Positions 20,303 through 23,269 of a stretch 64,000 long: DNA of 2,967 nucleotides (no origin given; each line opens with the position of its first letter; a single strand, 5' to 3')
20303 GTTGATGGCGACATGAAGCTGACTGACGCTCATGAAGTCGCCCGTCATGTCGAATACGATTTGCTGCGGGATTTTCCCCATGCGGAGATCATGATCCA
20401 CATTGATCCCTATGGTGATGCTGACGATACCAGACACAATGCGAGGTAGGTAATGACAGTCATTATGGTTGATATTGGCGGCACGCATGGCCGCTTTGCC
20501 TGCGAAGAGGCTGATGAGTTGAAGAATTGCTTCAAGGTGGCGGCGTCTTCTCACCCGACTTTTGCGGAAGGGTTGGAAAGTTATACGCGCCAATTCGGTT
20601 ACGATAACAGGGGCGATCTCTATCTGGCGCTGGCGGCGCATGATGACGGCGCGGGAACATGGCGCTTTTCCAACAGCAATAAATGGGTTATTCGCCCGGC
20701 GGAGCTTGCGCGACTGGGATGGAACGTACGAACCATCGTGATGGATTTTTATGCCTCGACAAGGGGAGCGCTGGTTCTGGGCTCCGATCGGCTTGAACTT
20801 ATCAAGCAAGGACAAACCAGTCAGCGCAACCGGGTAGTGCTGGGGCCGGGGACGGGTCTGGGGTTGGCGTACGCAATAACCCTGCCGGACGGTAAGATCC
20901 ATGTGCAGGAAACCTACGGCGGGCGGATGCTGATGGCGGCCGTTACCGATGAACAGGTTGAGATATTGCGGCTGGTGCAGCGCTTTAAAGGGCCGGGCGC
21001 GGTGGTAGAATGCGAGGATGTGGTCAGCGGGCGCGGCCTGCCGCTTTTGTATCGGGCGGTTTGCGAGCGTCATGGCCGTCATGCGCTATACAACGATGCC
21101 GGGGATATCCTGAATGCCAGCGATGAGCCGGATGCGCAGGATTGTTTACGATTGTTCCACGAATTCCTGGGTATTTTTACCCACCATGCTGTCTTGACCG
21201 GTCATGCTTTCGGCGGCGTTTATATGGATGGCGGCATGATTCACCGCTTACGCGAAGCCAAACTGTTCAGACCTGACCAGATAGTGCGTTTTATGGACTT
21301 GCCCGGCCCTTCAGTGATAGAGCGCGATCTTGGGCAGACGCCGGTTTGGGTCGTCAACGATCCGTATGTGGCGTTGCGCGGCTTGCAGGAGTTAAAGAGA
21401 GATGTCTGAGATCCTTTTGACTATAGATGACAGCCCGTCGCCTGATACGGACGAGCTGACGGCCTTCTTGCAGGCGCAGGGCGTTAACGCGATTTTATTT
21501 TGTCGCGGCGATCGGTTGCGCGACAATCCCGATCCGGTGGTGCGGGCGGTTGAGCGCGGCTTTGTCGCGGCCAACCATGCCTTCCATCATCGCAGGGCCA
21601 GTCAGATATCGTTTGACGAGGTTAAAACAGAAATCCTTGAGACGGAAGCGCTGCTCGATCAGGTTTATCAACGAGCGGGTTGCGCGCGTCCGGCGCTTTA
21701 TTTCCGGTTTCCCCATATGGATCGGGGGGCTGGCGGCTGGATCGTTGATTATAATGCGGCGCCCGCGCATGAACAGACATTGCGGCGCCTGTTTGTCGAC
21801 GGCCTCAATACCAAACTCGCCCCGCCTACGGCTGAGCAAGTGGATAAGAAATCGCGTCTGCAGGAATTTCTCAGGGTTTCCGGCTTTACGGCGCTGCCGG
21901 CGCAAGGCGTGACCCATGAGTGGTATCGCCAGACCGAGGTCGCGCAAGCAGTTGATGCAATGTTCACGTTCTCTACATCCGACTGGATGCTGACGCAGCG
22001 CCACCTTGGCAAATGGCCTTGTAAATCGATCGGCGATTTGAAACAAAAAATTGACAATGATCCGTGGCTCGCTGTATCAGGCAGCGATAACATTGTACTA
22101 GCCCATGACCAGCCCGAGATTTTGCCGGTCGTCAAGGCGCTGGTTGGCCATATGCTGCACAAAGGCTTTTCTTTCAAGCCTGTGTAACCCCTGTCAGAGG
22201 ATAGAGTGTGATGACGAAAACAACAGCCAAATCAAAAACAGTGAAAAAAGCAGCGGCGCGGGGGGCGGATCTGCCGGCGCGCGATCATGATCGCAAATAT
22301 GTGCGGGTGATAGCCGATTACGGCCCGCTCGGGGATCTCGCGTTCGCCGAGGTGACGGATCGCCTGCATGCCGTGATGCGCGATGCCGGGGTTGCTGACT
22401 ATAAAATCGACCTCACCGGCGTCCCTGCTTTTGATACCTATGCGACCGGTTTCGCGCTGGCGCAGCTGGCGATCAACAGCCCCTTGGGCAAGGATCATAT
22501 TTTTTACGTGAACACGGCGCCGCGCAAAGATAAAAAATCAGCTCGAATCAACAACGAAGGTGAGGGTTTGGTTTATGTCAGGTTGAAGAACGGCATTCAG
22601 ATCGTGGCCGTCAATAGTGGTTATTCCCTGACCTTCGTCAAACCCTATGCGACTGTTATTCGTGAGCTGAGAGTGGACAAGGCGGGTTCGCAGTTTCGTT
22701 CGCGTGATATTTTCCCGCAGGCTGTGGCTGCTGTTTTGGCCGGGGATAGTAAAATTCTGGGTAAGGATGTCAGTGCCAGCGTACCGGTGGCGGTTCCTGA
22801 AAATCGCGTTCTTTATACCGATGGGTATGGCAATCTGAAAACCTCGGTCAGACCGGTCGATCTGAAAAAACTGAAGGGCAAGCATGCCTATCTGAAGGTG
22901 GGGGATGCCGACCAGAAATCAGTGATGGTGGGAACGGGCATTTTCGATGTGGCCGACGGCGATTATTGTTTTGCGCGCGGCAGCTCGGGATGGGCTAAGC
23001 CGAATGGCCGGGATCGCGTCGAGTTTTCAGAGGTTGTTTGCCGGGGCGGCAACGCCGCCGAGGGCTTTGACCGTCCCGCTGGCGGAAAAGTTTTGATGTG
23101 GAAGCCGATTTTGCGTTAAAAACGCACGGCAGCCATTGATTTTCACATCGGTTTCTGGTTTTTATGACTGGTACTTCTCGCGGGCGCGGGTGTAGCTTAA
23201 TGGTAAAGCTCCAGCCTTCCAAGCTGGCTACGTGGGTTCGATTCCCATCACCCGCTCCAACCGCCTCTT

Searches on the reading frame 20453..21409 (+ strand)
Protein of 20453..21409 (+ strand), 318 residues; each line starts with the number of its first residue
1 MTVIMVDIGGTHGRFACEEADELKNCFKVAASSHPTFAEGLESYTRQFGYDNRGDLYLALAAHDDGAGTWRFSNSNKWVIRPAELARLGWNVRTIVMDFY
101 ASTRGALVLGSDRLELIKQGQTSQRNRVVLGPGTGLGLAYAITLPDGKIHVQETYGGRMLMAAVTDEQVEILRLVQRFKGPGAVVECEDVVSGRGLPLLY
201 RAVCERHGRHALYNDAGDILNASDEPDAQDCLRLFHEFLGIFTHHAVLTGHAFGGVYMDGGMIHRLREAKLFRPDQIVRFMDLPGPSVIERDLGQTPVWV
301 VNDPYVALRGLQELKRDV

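Call 12: search_protein_families(library=pfam, proteins=[window:20453-21409:+], max_evalue=0.01)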
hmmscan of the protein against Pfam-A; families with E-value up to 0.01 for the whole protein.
window:20453-21409:+ (318 aa): 1 family
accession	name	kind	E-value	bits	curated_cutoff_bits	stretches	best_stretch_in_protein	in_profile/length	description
PF02685.22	Glucokinase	-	3e-43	148.5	22.1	1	5-313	2-309/314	Glucokinase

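Call 14: find_encoding_contigs(protein=window:20453-21409:+, flank=10000, max_places=10)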
Protein window:20453-21409:+ (318 aa): 4 contigs read that carry it; 3 places shown.
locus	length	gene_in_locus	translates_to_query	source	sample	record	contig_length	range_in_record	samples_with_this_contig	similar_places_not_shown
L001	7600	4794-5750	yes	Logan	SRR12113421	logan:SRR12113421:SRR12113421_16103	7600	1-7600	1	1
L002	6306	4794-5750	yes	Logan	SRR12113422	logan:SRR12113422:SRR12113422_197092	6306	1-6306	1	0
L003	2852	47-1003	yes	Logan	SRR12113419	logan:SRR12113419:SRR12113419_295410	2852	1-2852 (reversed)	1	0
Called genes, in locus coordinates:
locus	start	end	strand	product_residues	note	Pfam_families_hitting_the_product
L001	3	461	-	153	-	?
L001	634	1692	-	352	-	PF01073:3Beta_HSD, PF01370:Epimerase, PF02719:Polysacc_synt_2, PF04321:RmlD_sub_bind, PF07993:NAD_binding_4, PF16363:GDP_Man_Dehyd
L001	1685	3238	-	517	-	PF03741:TerC, PF00571:CBS, PF03471:CorC_HlyC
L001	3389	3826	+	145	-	PF00583:Acetyltransf_1, PF13673:Acetyltransf_10, PF13508:Acetyltransf_7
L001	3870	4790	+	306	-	PF01545:Cation_efflux, PF16916:ZT_dimer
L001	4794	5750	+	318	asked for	PF02685:Glucokinase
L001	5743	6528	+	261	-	PF01522:Polysacc_deac_1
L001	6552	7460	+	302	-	PF01887:SAM_HAT_N (weak)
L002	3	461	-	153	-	?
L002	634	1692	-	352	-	PF01073:3Beta_HSD, PF01370:Epimerase, PF02719:Polysacc_synt_2, PF04321:RmlD_sub_bind, PF07993:NAD_binding_4, PF16363:GDP_Man_Dehyd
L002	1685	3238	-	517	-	PF03741:TerC, PF00571:CBS, PF03471:CorC_HlyC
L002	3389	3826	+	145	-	PF00583:Acetyltransf_1, PF13673:Acetyltransf_10, PF13508:Acetyltransf_7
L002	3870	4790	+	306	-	PF01545:Cation_efflux, PF16916:ZT_dimer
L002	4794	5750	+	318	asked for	PF02685:Glucokinase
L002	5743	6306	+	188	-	?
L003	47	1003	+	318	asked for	PF02685:Glucokinase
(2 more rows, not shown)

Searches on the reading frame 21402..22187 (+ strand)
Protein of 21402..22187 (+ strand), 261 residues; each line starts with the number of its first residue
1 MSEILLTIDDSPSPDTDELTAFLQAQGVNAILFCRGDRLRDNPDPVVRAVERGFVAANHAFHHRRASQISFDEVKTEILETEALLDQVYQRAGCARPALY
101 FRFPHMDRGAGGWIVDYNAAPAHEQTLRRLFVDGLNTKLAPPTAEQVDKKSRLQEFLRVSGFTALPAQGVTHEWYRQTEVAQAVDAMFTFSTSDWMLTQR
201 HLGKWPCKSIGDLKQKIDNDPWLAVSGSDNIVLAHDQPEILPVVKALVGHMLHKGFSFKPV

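Call 12: search_protein_families(library=pfam, proteins=[window:21402-22187:+], max_evalue=0.01)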
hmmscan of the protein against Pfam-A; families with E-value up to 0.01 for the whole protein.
window:21402-22187:+ (261 aa): 1 family
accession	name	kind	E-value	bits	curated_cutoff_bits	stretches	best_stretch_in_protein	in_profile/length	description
PF01522.26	Polysacc_deac_1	-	4e-14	53.1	23.1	1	4-105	9-105/124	Polysaccharide deacetylase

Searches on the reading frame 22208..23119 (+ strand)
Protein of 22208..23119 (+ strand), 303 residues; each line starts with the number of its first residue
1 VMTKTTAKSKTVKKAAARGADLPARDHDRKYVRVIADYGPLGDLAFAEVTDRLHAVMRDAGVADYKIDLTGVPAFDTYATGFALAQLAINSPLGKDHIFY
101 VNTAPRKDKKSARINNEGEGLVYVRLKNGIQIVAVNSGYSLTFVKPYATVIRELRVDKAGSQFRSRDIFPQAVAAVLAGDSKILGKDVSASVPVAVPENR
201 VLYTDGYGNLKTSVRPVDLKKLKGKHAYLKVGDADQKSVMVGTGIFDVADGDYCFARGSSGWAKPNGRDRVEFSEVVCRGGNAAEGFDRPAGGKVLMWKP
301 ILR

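Call 12: search_protein_families(library=pfam, proteins=[window:22208-23119:+], max_evalue=0.01)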
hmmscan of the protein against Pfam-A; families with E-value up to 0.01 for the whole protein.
window:22208-23119:+ (303 aa): 2 families
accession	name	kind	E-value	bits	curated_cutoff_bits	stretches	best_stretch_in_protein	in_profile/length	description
PF01887.21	SAM_HAT_N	-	1.2e-05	25.5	26.3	1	36-180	5-139/145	SAM hydroxide adenosyltransferase N-terminal domain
PF20257.3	SAM_HAT_C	-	0.0015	19.3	25.5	1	200-263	2-62/84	SAM hydroxide adenosyltransferase C-terminal domain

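Call 41: find_related_loci(query=A4, collection=metagenome_contigs, flank=10000)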
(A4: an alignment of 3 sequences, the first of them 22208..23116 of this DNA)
Query A4 (303 aa) in metagenome_contigs; peptide patterns used: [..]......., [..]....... (x = any residue, [..] = any of these).
600 stretches matched a pattern (row limit reached: there are more); 215 encode a relative of the query (tblastn E <= 1e-3); the best 80 are kept; 80 distinct loci.
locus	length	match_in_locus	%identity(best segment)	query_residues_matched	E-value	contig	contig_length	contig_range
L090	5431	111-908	55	28-299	1e-89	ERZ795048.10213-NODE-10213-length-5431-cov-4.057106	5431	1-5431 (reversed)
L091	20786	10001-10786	57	34-301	1e-89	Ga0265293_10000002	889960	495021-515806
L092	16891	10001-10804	55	28-301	4e-88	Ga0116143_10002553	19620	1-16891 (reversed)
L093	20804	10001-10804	55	28-301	4e-88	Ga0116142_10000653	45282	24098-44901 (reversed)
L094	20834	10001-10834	54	18-301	8e-88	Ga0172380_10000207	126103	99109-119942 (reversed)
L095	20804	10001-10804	54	28-301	2e-87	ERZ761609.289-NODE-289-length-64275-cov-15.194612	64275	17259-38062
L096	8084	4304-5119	53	22-299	7e-84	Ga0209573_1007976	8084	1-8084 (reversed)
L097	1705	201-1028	52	18-299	9e-89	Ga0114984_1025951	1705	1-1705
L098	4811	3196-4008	51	22-298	2e-83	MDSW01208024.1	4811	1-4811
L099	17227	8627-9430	51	28-301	2e-83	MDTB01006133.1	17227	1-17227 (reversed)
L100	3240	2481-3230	44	32-290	8e-63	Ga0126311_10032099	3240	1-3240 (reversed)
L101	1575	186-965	48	32-300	3e-65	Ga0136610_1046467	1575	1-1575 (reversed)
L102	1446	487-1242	44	33-293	2e-65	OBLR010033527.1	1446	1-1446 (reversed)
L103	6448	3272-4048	43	29-296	1e-61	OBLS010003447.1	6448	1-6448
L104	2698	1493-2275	43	24-293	4e-62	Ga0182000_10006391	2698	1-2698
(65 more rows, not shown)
